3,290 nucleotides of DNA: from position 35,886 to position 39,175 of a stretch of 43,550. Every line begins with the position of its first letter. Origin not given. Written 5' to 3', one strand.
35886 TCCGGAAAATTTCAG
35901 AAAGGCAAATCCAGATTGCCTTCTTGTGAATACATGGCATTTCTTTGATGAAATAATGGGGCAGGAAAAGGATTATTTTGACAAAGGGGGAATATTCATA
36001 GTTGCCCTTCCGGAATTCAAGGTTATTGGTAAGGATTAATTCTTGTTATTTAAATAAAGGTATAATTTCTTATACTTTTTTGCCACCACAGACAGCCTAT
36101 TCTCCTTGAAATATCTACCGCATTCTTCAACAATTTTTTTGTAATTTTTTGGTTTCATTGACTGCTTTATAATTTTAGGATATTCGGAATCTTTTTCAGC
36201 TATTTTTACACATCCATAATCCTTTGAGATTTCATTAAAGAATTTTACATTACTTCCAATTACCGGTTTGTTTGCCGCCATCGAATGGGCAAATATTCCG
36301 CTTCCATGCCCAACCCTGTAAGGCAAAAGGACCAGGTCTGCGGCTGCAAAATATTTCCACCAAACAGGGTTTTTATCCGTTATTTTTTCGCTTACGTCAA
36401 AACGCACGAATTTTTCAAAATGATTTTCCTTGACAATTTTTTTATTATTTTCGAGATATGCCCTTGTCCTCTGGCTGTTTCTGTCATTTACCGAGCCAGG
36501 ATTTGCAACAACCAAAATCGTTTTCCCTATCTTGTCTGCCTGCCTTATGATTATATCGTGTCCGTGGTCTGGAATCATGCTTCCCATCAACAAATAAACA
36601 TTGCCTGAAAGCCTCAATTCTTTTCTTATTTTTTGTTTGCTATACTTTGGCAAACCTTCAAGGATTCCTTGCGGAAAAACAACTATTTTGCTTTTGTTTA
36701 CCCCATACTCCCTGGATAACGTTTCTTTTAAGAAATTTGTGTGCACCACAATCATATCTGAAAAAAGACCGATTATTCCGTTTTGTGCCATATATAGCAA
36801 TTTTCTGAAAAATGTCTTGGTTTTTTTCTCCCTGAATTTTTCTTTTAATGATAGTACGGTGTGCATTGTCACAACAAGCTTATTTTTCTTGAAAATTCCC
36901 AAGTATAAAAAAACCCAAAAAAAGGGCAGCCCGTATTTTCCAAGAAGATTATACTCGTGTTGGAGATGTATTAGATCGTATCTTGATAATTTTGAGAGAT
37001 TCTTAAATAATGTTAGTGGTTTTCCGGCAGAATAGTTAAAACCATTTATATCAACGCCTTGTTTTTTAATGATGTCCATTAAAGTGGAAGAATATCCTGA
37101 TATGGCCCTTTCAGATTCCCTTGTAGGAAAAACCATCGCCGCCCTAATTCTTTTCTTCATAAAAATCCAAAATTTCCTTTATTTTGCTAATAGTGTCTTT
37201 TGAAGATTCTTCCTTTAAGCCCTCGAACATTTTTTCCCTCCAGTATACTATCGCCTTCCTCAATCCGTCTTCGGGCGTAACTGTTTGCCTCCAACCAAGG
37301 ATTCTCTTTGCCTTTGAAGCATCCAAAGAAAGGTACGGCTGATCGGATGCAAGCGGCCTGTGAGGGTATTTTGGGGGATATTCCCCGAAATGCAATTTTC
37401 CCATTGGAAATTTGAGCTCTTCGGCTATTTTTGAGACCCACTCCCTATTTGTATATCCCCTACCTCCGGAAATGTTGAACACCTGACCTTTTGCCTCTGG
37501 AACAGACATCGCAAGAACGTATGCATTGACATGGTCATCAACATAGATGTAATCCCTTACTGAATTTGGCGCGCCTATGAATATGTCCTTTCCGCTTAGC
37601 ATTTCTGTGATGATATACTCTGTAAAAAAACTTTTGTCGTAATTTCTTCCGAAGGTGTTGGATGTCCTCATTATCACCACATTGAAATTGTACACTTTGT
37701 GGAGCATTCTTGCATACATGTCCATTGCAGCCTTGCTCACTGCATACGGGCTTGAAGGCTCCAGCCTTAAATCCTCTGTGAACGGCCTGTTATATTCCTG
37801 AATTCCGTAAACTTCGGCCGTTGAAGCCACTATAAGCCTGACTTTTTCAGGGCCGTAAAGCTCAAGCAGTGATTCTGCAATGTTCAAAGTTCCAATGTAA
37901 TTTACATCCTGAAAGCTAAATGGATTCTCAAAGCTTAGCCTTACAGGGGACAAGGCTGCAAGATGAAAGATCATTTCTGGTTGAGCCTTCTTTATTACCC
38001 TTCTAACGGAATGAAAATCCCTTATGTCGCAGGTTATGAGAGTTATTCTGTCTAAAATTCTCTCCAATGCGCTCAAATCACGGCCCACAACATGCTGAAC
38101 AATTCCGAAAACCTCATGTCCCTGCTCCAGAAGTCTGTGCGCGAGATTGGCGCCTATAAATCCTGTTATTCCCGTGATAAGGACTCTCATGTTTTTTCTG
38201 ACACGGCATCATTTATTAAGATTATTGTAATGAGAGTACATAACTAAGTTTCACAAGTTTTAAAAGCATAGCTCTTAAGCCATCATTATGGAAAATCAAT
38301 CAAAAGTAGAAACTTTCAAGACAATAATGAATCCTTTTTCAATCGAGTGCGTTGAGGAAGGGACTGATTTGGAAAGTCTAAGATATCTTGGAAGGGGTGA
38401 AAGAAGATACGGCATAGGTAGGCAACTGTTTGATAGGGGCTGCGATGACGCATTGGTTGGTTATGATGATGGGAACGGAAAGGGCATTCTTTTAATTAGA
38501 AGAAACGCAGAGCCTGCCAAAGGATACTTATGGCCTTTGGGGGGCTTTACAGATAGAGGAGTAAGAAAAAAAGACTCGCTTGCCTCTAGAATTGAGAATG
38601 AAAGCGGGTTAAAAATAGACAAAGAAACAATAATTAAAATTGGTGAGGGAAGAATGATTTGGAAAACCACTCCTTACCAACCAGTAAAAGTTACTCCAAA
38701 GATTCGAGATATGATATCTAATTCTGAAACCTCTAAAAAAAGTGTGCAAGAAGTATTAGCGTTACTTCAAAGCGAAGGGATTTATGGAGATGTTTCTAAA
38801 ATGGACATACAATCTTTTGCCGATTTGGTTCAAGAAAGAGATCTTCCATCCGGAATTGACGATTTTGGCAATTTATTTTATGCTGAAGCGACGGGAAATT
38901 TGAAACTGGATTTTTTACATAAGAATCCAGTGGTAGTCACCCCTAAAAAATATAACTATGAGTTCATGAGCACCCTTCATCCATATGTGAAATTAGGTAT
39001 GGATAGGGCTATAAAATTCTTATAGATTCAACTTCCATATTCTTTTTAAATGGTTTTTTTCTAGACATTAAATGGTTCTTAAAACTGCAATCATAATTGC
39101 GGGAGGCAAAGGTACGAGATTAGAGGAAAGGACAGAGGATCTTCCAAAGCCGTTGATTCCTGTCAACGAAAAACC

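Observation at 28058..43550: N-glycosylation island predicting a methyl-branched 6-deoxyhexose built from a GDP-sugar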

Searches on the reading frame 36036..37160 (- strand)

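Call 3: search_protein_families(library=pfam, proteins=[window:36036-37160:-], max_evalue=0.01)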
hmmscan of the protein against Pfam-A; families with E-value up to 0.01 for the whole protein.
window:36036-37160:- (374 aa): 3 families
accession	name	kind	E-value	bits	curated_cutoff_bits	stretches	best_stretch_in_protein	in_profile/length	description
PF13439.12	Glyco_transf_4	-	3.5e-10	40.6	28.5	1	43-166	56-166/170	Glycosyltransferase Family 4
PF00534.26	Glycos_transf_1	-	0.00018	21.5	26.4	1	180-316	7-135/172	Glycosyl transferases group 1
PF13692.12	Glyco_trans_1_4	-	0.00021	22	27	1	188-314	3-117/142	Glycosyl transferases group 1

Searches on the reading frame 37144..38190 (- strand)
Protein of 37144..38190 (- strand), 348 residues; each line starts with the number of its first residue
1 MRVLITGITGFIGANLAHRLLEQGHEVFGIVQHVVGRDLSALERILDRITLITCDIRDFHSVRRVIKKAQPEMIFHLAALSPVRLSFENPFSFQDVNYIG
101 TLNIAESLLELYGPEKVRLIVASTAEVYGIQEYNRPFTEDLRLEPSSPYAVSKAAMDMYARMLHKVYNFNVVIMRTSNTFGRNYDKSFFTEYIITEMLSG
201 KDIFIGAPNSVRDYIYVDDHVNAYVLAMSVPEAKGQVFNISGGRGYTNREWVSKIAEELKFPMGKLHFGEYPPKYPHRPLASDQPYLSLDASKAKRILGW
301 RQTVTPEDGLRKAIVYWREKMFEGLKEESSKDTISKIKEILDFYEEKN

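Call 3: search_protein_families(library=pfam, proteins=[window:37144-38190:-], max_evalue=0.01)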
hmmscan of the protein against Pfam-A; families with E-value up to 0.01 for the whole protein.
window:37144-38190:- (348 aa): 11 families
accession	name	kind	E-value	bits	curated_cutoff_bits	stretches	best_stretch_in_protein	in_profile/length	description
PF16363.11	GDP_Man_Dehyd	-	7.1e-66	223.4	27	1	4-312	1-331/332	GDP-mannose 4,6 dehydratase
PF01370.27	Epimerase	-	3.7e-54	184.1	20.9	1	3-240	1-239/240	NAD dependent epimerase/dehydratase family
PF04321.23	RmlD_sub_bind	-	6.5e-18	65.2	27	1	1-190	1-161/287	RmlD substrate binding domain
PF01073.25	3Beta_HSD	-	1.9e-16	60.4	22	1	4-230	1-231/280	3-beta hydroxysteroid dehydrogenase/isomerase family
PF02719.21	Polysacc_synt_2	-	5.9e-11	42.5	20.2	1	3-110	1-117/293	Polysaccharide biosynthesis protein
PF07993.18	NAD_binding_4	-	5e-08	32.8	20.1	1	5-182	1-210/258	Male sterility protein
PF00106.31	adh_short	-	3.7e-07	30.3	26.6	1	3-73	3-75/195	short chain dehydrogenase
PF13460.12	NAD_binding_10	-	0.00019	21.8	27.2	1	7-161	1-132/184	NAD(P)H-binding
PF08659.16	KR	-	0.00033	21.1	22.6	1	3-73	3-79/180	KR domain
PF05368.20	NmrA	-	0.00034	20.8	27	1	2-70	4-71/298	NmrA-like family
PF13561.12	adh_short_C2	-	0.0033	17.5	27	0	12-134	8-141/236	Enoyl-(Acyl carrier protein) reductase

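Call 5: search_protein_families(library=ncbifam, proteins=[window:37144-38190:-], max_evalue=0.001)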
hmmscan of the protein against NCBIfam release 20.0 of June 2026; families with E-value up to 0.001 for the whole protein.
window:37144-38190:- (348 aa): 40 families (the best 25 are shown)
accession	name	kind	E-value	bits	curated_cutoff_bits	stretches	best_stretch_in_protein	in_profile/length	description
TIGR01181.1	dTDP_gluc_dehyt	equivalog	1.2e-54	185.5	365.1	1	2-319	1-313/321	dTDP-glucose 4,6-dehydratase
TIGR04180.1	EDH_00030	hypoth_equivalog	1.5e-44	152.3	475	1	3-303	1-295/297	NAD-dependent 4,6-dehydratase LegB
TIGR01179.1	galE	equivalog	6.4e-38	130.4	262.3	2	2-185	1-182/332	UDP-glucose 4-epimerase GalE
NF007582.0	PRK10217.1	equivalog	3.7e-35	121.7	698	1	2-317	3-331/355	dTDP-glucose 4,6-dehydratase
TIGR02622.1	CDP_4_6_dhtase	equivalog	3e-34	118.7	278.45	1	2-338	6-349/352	CDP-glucose 4,6-dehydratase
NF007490.0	PRK10084.1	subfamily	1.7e-33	116.1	649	1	1-318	1-335/361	dTDP-glucose 4,6-dehydratase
TIGR01472.1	gmd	equivalog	2.5e-29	102.6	415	1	3-308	3-329/342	GDP-mannose 4,6-dehydratase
NF007956.0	PRK10675.1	subfamily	2.1e-23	83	394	2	1-181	1-182/338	UDP-glucose 4-epimerase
TIGR02197.1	heptose_epim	equivalog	1.9e-22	79.9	274.6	1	3-274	1-274/316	ADP-glyceromanno-heptose 6-epimerase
NF011728.1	PRK15181.1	equivalog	2.8e-20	72.6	760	1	2-248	17-271/348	Vi polysaccharide biosynthesis UDP-N-acetylglucosaminuronic acid C-4 epimerase TviC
NF043036.1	ErythonDh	equivalog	7.4e-17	61.5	325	1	1-159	1-159/321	D-erythronate dehydrogenase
TIGR03466.1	HpnA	hypoth_equivalog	1.1e-15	57.3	367.65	1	1-229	1-218/327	hopanoid-associated sugar epimerase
TIGR01214.1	rmlD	equivalog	2.2e-14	53.3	224.05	1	2-190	1-161/285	dTDP-4-dehydrorhamnose reductase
NF058621.1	DiazavRedAvaA7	equivalog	7.1e-14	52.1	400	1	1-265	1-254/304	3-diazoavenalumate denitrifying reductase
NF008872.0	PRK11908.1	equivalog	8.2e-12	44.8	294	1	2-257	3-265/349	bifunctional UDP-4-keto-pentose/UDP-xylose synthase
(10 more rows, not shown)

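Call 17: search_solved_structures(query=window:37144-38190:-, max_evalue=1e-10, show_alignments=3)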
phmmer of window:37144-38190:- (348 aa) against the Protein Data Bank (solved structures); distinct sequences matched with E-value up to 1e-10: 95 (the best 60 are shown).
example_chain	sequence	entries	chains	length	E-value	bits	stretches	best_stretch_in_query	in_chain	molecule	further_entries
7ys8_A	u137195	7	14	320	2.5e-38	135.2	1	1-321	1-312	UDP-glucose 4-epimerase | UDP-glucose 4-epimerase along with EC 5.1.3.2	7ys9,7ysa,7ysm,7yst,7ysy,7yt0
6bi4_A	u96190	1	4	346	3.5e-38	134.7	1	1-323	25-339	dTDP-glucose 4,6-dehydratase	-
2hun_A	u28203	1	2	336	1.1e-37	133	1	1-317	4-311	336aa long hypothetical dTDP-glucose 4,6-dehydratase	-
4zrm_A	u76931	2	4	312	2.5e-35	125.3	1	1-320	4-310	UDP-glucose 4-epimerase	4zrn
9rl0_E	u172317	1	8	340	8.2e-32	113.8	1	1-320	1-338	CDP-tyvelose 2-epimerase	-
1g1a_A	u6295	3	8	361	1.2e-31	113.3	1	1-317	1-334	DTDP-D-GLUCOSE 4,6-DEHYDRATASE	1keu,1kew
2pk3_A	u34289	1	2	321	2.9e-31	112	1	1-250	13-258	GDP-6-deoxy-D-lyxo-4-hexulose reductase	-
1bxk_A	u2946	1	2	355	4.4e-31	111.4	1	2-317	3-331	PROTEIN (DTDP-GLUCOSE 4,6-DEHYDRATASE)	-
8du1_A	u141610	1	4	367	1.8e-29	106.1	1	3-319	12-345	dTDP-glucose 4,6-dehydratase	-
2p5u_A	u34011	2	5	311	2.7e-29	105.5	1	1-318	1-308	UDP-glucose 4-epimerase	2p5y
1r66_A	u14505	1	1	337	4.4e-29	104.8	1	1-321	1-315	TDP-glucose-4,6-dehydratase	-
1r6d_A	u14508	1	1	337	1.1e-28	103.5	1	1-321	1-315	TDP-glucose-4,6-dehydratase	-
7us5_A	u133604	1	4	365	2.6e-28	102.3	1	3-324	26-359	GDP-D-GLYCERO-D-MANNO-HEPTOSE 4,6-DEHYDRATASE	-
3ru7_A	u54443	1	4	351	7.6e-27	97.5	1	4-318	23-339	WbgU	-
5u4q_A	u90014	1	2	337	9.4e-27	97.2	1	1-239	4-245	dTDP-glucose 4,6-dehydratase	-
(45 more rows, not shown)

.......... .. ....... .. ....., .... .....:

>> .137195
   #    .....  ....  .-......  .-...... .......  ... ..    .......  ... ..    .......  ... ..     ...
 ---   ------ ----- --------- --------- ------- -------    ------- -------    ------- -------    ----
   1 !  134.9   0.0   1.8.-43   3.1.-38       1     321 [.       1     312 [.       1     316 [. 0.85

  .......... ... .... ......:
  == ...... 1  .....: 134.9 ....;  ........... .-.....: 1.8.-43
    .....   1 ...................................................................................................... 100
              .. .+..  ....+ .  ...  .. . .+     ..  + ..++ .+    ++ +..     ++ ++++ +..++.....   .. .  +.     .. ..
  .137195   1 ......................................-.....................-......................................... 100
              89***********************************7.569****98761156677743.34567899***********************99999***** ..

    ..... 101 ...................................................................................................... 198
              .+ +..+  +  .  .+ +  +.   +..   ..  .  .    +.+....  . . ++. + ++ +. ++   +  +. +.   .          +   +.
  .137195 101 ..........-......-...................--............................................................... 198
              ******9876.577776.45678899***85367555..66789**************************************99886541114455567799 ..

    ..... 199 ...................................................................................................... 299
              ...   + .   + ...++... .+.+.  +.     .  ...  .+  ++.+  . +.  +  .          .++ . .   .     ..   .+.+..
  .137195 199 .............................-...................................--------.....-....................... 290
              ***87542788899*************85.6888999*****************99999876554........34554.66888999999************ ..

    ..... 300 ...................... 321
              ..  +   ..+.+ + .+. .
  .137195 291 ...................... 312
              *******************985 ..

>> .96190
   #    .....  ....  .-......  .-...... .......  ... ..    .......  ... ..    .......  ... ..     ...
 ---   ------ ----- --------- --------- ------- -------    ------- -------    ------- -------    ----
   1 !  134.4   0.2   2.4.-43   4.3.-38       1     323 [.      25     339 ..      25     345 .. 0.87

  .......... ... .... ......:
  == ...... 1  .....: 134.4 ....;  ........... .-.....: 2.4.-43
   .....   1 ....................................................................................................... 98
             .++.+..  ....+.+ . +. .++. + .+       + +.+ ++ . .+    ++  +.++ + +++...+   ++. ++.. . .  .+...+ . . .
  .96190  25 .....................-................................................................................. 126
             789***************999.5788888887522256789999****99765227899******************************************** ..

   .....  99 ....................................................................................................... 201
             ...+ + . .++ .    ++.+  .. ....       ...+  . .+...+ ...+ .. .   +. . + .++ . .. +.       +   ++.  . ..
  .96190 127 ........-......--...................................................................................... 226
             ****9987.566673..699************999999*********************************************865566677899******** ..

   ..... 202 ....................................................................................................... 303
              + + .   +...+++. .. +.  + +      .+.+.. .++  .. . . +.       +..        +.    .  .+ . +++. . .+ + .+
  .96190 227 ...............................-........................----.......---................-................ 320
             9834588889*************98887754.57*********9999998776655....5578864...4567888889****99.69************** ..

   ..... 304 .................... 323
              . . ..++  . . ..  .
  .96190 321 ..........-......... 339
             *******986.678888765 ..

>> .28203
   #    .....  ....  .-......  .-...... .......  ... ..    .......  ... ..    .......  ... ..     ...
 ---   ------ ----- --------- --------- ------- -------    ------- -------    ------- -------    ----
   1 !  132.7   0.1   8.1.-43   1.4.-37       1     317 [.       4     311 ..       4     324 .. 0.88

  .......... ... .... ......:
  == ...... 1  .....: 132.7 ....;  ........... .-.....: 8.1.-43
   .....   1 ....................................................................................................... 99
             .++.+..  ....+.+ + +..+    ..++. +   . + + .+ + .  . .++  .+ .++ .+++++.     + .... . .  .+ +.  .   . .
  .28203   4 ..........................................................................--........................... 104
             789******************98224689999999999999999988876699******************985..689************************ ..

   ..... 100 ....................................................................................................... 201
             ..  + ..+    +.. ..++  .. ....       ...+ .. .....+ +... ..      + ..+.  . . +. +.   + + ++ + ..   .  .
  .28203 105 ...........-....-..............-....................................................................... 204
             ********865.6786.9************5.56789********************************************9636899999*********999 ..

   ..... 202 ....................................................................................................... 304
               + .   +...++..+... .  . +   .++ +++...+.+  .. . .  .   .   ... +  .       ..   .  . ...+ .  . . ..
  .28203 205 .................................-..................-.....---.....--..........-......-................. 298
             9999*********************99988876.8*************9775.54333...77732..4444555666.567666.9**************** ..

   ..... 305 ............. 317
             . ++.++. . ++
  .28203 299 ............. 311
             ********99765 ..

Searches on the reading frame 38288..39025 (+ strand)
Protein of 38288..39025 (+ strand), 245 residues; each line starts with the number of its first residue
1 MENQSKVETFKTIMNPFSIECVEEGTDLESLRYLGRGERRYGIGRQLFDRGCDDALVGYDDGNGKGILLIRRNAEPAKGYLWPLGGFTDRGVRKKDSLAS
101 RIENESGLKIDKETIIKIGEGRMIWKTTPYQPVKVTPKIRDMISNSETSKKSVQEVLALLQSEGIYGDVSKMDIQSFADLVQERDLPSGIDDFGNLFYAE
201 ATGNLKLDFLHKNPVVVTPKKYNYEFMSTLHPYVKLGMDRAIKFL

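Call 4: search_protein_families(library=pfam, proteins=[window:38288-39025:+], max_evalue=0.01)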
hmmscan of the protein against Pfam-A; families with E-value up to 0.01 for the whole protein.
window:38288-39025:+ (245 aa): 1 family
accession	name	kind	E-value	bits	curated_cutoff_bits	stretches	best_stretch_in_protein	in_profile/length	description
PF02431.20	Chalcone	-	0.0031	17.4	27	1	143-212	92-158/203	Chalcone-flavanone isomerase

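Call 5: search_protein_families(library=ncbifam, proteins=[window:38288-39025:+], max_evalue=0.001)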
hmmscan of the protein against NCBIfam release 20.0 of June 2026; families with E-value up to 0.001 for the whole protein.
window:38288-39025:+ (245 aa): 0 families

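Call 74: predict_structure(alignment_id=A7)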
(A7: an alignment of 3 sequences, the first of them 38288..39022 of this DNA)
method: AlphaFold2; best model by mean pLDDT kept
length: 245 residues; sequences in the alignment: 3
mean_pLDDT: 38.6   pTM: 0.32
mean pLDDT of the five models: 38.6, 36.2, 35.5, 34.9, 32.7
residues with pLDDT >= 90: 0; 70-90: 0; 50-70: 46; < 50: 199
segments of 3 or more residues with pLDDT < 50: 1-66, 68-102, 104-111, 117-138, 164-215, 228-234
pLDDT, mean of each block of 10 residues (from residue 1): 26 23 28 27 25 35 44 33 33 45 46 48 29 43 50 58 47 43 31 28 29 48 52 49 51
secondary structure, 60 per line:
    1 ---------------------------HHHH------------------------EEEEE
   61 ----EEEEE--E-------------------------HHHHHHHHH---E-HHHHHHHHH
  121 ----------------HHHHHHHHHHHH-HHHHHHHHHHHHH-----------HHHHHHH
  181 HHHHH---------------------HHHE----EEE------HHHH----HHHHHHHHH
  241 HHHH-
elements in order: H28-31 E56-60 E65-69 H98-106 H112-120 H137-148 H150-162 H174-185 E215-217 H224-227 H232-244
